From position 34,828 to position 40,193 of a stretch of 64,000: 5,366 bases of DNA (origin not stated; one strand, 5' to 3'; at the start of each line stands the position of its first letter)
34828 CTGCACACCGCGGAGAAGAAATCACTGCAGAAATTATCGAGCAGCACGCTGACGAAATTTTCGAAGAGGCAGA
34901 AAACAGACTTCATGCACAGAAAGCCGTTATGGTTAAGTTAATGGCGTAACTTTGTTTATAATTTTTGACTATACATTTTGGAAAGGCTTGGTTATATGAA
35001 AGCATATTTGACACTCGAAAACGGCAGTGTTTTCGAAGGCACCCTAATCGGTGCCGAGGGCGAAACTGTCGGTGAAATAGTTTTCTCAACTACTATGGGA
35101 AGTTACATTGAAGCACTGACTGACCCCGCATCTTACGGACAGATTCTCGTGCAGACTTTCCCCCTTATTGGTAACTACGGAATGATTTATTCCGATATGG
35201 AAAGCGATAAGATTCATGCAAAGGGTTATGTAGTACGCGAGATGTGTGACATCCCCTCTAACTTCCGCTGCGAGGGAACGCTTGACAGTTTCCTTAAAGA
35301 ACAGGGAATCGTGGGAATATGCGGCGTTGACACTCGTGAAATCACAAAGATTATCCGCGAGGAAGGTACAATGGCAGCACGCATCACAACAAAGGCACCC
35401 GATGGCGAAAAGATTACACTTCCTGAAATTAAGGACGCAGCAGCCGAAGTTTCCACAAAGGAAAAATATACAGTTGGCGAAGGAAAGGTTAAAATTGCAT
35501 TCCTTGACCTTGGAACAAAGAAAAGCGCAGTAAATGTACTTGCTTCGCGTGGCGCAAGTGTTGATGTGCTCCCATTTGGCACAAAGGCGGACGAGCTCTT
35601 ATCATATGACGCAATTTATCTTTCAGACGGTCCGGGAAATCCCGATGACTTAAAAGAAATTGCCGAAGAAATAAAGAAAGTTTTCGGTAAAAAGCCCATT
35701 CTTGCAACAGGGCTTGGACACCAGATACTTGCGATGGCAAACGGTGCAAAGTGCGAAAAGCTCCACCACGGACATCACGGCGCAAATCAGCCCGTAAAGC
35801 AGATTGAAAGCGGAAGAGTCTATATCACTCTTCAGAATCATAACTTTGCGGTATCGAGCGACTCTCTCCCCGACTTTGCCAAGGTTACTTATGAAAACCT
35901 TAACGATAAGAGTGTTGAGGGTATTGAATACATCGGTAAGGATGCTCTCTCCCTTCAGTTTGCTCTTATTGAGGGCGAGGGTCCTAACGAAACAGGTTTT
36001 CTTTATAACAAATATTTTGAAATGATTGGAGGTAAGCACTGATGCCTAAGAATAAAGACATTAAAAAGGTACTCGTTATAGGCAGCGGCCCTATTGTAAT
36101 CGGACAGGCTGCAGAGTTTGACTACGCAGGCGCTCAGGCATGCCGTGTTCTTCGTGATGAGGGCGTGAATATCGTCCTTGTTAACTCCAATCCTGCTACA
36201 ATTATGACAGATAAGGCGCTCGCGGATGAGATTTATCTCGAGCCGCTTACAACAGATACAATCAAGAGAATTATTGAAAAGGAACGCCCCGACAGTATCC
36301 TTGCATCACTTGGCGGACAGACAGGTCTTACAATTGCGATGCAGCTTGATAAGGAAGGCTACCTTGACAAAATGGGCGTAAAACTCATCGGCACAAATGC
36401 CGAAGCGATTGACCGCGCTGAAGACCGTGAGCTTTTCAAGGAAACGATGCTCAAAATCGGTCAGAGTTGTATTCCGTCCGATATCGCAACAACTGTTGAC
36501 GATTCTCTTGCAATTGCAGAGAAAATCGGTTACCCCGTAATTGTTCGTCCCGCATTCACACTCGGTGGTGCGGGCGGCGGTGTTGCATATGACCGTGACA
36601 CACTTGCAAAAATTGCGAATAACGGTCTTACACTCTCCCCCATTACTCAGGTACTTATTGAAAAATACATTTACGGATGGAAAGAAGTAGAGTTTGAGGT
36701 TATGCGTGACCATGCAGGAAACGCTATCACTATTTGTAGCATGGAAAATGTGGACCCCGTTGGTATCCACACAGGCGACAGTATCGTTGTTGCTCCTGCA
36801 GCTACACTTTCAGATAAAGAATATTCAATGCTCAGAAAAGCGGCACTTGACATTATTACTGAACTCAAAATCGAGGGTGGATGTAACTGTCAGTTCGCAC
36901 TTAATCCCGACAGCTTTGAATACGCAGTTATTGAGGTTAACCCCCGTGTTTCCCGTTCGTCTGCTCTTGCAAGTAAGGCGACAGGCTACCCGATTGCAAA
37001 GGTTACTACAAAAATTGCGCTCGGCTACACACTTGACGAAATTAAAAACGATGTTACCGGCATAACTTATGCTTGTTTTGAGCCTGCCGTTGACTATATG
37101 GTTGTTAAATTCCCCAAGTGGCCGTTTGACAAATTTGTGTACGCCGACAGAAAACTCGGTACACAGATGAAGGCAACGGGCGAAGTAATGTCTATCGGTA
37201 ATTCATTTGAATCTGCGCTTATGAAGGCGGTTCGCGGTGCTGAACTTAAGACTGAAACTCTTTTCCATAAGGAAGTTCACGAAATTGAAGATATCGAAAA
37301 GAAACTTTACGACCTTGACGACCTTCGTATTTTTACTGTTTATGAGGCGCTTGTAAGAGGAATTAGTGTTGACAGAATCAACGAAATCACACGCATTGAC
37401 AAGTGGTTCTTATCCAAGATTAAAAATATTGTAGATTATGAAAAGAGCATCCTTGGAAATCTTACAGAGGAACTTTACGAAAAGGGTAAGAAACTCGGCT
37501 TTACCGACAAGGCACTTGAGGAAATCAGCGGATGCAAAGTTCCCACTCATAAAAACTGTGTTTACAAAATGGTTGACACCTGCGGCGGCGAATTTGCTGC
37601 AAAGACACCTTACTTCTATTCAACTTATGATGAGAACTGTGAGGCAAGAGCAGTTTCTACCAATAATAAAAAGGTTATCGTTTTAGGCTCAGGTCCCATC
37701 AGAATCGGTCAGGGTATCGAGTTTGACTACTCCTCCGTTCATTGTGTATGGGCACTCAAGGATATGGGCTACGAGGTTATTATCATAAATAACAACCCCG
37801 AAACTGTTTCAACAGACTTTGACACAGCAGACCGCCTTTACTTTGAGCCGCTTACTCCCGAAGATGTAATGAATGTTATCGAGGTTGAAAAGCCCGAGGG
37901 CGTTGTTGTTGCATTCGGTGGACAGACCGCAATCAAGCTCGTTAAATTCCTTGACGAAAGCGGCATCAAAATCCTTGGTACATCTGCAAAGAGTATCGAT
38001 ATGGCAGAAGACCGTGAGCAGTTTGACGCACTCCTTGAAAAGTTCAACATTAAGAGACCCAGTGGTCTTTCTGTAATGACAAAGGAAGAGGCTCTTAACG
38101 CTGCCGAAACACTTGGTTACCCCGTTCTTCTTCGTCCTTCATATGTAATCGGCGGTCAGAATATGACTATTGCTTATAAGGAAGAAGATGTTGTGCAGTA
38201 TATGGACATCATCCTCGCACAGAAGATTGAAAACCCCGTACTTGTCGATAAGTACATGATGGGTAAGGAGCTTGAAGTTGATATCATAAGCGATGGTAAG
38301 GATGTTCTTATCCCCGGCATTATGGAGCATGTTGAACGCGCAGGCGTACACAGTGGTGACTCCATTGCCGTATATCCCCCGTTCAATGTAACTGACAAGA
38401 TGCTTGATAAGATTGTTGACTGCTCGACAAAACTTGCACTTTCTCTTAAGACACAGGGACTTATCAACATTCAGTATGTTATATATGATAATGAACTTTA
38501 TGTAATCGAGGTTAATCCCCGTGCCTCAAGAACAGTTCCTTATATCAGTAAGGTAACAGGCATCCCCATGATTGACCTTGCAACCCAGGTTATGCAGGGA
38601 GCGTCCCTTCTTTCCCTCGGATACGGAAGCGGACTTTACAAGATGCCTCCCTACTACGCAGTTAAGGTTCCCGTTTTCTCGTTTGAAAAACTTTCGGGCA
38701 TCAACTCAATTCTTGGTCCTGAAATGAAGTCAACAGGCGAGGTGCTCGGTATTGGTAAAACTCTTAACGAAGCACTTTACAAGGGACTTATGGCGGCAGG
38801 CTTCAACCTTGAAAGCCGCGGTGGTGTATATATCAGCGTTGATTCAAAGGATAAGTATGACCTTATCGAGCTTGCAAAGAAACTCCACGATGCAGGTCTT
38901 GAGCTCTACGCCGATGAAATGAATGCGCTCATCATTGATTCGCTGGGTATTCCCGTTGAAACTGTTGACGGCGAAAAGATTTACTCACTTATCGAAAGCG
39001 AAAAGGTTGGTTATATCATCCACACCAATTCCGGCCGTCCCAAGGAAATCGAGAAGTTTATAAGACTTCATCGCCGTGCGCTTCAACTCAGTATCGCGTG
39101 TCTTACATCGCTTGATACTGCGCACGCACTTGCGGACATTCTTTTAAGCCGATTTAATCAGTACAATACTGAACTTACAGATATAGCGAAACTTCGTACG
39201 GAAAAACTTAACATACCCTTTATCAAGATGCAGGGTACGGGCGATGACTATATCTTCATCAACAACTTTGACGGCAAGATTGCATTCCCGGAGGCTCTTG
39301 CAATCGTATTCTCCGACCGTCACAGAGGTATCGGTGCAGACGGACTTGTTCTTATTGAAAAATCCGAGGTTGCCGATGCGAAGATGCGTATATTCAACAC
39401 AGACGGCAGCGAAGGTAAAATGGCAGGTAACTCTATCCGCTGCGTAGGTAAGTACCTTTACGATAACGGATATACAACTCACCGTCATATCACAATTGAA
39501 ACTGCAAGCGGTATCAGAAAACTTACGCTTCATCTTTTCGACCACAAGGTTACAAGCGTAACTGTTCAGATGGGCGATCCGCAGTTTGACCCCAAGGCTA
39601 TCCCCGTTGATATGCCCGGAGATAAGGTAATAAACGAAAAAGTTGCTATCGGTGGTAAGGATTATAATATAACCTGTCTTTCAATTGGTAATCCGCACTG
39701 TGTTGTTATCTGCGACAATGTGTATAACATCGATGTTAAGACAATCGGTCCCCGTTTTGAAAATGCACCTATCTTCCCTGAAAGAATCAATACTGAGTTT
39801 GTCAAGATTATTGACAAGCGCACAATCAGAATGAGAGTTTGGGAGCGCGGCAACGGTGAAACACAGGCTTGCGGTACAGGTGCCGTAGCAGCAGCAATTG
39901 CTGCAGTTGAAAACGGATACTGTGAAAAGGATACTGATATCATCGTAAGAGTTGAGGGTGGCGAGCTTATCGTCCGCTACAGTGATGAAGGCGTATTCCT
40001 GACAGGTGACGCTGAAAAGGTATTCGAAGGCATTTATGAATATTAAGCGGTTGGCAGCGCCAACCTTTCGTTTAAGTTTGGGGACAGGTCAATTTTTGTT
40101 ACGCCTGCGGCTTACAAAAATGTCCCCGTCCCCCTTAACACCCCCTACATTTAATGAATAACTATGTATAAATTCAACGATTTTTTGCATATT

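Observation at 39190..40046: carB reads straight through into a complete diaminopimelate epimerase (DapF) domain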

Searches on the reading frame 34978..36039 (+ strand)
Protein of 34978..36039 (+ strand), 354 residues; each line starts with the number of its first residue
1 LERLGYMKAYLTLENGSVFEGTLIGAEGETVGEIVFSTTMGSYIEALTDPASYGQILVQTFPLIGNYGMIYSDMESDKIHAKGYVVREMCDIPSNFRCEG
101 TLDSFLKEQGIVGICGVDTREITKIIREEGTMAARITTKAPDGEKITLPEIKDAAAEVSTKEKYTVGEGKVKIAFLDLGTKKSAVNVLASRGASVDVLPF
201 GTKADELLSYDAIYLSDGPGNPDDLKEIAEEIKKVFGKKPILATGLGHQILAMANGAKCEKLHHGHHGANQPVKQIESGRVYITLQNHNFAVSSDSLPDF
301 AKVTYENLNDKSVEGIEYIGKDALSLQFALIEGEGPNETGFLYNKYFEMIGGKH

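Call 61: search_protein_families(library=ncbifam, proteins=[window:34978-36039:+], max_evalue=1e-60)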
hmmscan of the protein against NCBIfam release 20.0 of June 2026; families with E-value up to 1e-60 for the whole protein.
window:34978-36039:+ (354 aa): 2 families
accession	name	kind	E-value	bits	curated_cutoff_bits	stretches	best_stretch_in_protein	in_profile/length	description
NF009475.0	PRK12838.1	equivalog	2.9e-112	375.2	221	1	7-351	1-354/359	carbamoyl phosphate synthase small subunit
TIGR01368.1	CPSaseIIsmall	equivalog_domain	7.5e-105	350.8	307.35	1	9-350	1-359/361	glutamine-hydrolyzing carbamoyl-phosphate synthase small subunit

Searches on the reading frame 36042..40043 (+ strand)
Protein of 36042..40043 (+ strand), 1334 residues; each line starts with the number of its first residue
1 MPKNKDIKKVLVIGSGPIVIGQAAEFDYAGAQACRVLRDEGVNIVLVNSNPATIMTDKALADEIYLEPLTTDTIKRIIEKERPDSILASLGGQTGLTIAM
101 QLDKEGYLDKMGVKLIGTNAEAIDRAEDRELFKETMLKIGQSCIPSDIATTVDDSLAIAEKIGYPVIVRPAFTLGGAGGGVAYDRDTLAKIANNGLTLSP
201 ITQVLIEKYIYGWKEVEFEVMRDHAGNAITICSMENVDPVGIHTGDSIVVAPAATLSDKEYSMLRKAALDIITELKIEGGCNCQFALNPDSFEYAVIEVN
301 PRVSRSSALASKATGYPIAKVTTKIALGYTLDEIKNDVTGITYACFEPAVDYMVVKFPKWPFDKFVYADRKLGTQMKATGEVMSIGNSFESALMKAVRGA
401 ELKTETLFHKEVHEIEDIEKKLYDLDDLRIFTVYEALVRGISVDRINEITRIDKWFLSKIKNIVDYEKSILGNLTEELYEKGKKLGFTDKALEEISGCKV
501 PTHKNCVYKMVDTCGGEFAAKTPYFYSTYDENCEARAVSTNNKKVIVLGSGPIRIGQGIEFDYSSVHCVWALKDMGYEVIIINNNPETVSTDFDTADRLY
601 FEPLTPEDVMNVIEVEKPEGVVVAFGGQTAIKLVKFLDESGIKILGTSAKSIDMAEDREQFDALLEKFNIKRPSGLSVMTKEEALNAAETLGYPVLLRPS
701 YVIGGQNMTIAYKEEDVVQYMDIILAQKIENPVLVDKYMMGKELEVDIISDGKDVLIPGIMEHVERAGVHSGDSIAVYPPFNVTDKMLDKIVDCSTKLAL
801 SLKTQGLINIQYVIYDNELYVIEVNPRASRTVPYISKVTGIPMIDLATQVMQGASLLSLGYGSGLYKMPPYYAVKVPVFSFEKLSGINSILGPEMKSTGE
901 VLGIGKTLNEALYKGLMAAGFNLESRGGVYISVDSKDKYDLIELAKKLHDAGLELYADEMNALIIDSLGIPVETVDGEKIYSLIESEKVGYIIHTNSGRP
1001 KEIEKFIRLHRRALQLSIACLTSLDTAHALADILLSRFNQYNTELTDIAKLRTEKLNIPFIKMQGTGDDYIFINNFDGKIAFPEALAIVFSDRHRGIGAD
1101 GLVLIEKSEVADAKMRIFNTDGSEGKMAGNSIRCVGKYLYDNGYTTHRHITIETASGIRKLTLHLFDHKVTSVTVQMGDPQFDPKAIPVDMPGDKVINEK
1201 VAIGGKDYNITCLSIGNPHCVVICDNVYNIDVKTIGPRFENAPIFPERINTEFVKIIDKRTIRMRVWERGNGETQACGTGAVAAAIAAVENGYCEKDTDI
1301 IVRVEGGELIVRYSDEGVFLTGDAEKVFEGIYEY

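Call 3: search_protein_families(library=pfam, proteins=[window:36042-40043:+], max_evalue=0.01)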
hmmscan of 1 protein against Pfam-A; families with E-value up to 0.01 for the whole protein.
window:36042-40043:+ (1334 aa): 12 families
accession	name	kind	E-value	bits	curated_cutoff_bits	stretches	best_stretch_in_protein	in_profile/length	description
PF02786.22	CPSase_L_D2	-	3.1e-113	376.9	19.8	2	128-333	1-210/211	Carbamoyl-phosphate synthase L chain, ATP binding domain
PF25596.1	CPSase_L_D1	-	4.1e-98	323.9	27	2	542-653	2-117/118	Carbamoyl phosphate synthase preATP-grasp domain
PF01678.24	DAP_epimerase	-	3.4e-59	198.7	34.7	2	1212-1327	2-121/121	Diaminopimelate epimerase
PF02787.25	CPSase_L_D3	-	1.6e-22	79.7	26.6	1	421-495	2-79/80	Carbamoyl-phosphate synthetase large chain, oligomerisation domain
PF07478.18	Dala_Dala_lig_C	-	3.1e-14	53.4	24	2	679-826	23-174/204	D-ala D-ala ligase C-terminus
PF15632.11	ATPgrasp_Ter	-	3.8e-11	43.3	29.1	1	732-853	4-110/131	ATP-grasp in the biosynthetic pathway with Ter operon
PF02655.19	ATP-grasp_3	-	7.2e-11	42.9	23.2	1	664-828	10-157/160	ATP-grasp domain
PF02222.28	ATP-grasp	-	2.8e-10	40.6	27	1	664-828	2-163/179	ATP-grasp domain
PF01071.24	GARS_A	-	6e-06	26.6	27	1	663-766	8-116/194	Phosphoribosylglycinamide synthetase, ATP-grasp (A) domain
PF05544.16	Pro_racemase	-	9.4e-06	25.4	27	1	1103-1211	59-170/325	Proline racemase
PF13549.11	ATP-grasp_5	-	3.6e-05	23.7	27.6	0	660-698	14-52/221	ATP-grasp domain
PF02142.27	MGS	-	0.00036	21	24.1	1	941-1022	2-94/94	MGS-like domain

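Call 4: search_protein_families(library=ncbifam, proteins=[window:36042-40043:+], max_evalue=0.001)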
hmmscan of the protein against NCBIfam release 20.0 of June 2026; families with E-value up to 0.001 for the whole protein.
window:36042-40043:+ (1334 aa): 46 families (the best 25 are shown)
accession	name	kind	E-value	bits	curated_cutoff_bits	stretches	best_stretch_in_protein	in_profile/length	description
NF003671.0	PRK05294.1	equivalog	0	1457.5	599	1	1-1034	1-1046/1058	carbamoyl-phosphate synthase large subunit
TIGR01369.1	CPSaseII_lrg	equivalog_domain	0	1429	1027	1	2-1032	1-1050/1052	carbamoyl-phosphate synthase (glutamine-hydrolyzing) large subunit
TIGR00652.1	DapF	equivalog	3e-82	276.1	114.65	1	1059-1332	2-268/270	diaminopimelate epimerase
NF006367.0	PRK08591.1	subfamily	4.9e-34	117.8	597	2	108-339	95-329/451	acetyl-CoA carboxylase biotin carboxylase subunit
TIGR01235.1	pyruv_carbox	equivalog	2.4e-33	114.7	1114.45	2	108-336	95-326/1143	pyruvate carboxylase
NF006406.0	PRK08654.1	equivalog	6.8e-33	113.9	739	2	54-339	38-328/499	acetyl-CoA carboxylase biotin carboxylase subunit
NF053643.1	Ddl_archaea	equivalog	1.2e-32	113.4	500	2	572-883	18-323/367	putative pseudomurein biosynthesis ATP-grasp protein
NF038284.1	bifunc_DapF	exception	1.9e-32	112.6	350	1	1099-1322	43-252/254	bifunctional diaminopimelate epimerase/glutamate racemase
NF005525.0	PRK07178.1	equivalog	1.9e-30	105.9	768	2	109-344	95-332/471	acetyl-CoA carboxylase biotin carboxylase subunit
TIGR00514.1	accC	equivalog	1.4e-29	103.3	626.5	2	109-339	96-329/449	acetyl-CoA carboxylase biotin carboxylase subunit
NF009402.0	PRK12767.1-1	equivalog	3.9e-29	101.5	218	2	29-309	15-282/329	carbamoyl phosphate synthase-like protein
NF004085.0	PRK05586.1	equivalog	2.5e-28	99.2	723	2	112-339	99-329/448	acetyl-CoA carboxylase biotin carboxylase subunit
NF009554.0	PRK12999.1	equivalog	2e-27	95.4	965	2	109-334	100-328/1147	pyruvate carboxylase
NF006286.0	PRK08462.1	equivalog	8.1e-27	94.2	740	2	108-333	97-325/445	acetyl-CoA carboxylase biotin carboxylase subunit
NF009471.0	PRK12833.1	equivalog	3.3e-23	82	686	2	108-339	98-332/467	acetyl-CoA carboxylase biotin carboxylase subunit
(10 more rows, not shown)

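Call 7: find_encoding_contigs(protein=window:36042-40043:+, flank=3000, max_places=4)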
Protein window:36042-40043:+ (1334 aa): no gene with exactly this product is on record in the collection.
